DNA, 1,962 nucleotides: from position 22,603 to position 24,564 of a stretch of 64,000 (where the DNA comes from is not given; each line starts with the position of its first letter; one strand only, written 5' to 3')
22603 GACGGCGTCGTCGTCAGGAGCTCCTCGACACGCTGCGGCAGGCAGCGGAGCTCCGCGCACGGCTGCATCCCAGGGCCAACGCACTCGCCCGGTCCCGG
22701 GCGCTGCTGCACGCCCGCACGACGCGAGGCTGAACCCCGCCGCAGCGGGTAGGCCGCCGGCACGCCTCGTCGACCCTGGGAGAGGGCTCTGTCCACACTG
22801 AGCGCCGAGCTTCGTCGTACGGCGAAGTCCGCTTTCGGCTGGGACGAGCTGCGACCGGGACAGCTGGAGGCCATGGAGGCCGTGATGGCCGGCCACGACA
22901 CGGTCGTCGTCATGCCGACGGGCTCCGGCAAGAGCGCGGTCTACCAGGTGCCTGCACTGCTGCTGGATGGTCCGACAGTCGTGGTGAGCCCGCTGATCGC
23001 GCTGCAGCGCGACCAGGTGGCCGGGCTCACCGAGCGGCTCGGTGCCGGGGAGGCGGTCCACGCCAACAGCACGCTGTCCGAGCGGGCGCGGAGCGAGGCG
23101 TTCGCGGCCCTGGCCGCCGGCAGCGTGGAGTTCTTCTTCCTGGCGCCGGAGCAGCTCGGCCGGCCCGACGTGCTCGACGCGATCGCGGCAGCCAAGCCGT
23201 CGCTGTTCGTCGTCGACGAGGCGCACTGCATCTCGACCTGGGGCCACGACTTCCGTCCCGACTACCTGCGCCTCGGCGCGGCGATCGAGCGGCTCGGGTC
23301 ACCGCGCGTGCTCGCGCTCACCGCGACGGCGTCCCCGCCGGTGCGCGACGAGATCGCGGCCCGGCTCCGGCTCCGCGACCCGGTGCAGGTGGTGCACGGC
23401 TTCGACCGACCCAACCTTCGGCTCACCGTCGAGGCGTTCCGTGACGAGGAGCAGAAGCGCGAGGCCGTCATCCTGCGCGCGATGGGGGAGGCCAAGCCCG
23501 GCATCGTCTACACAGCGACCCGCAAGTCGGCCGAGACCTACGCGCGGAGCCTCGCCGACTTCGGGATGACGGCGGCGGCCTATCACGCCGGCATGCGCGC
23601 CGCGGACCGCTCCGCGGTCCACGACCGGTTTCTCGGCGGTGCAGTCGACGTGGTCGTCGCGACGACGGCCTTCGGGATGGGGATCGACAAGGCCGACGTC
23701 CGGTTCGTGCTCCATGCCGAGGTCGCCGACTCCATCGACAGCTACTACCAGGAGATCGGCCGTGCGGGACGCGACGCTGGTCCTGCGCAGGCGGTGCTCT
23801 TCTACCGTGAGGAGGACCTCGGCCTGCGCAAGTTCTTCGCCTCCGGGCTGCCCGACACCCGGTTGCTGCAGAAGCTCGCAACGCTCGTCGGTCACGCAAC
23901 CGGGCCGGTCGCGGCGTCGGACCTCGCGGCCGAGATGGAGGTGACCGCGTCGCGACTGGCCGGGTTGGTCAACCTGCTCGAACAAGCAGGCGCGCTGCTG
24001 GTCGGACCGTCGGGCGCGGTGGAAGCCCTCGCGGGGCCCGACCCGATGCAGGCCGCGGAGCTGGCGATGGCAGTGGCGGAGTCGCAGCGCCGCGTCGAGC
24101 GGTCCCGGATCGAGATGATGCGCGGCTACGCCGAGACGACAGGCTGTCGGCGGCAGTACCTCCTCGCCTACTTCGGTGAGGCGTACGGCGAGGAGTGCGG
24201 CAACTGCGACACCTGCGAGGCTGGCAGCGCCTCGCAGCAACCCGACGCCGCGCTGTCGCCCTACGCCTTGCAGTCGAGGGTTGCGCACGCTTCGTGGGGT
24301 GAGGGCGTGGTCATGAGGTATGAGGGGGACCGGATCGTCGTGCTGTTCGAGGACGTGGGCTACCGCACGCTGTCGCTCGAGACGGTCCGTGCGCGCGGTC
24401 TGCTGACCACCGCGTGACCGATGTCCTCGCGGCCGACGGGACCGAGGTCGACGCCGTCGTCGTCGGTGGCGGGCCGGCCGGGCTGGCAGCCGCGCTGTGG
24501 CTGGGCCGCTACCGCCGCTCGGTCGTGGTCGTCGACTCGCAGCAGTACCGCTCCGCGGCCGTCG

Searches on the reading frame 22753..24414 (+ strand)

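Call 57: search_protein_families(library=pfam, proteins=[window:22753-24414:+], max_evalue=0.0001)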
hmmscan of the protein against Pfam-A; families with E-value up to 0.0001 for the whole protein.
window:22753-24414:+ (554 aa): 5 families
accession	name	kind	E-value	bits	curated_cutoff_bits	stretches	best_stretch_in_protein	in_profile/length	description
PF00270.35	DEAD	-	1.1e-24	87.5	26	1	34-197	1-164/167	DEAD/DEAH box helicase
PF00271.37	Helicase_C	-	4.8e-17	62.6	23.5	1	246-340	14-108/110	Helicase conserved C-terminal domain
PF16124.10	RecQ_Zn_bind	-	5.6e-15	56.3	25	1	441-489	16-66/66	RecQ zinc-binding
PF04851.21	ResIII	-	1.3e-07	32.1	22.5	1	32-193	3-162/164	Type III restriction enzyme, res subunit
PF13604.12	AAA_30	-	3.5e-05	24.1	27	0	33-163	2-103/191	AAA domain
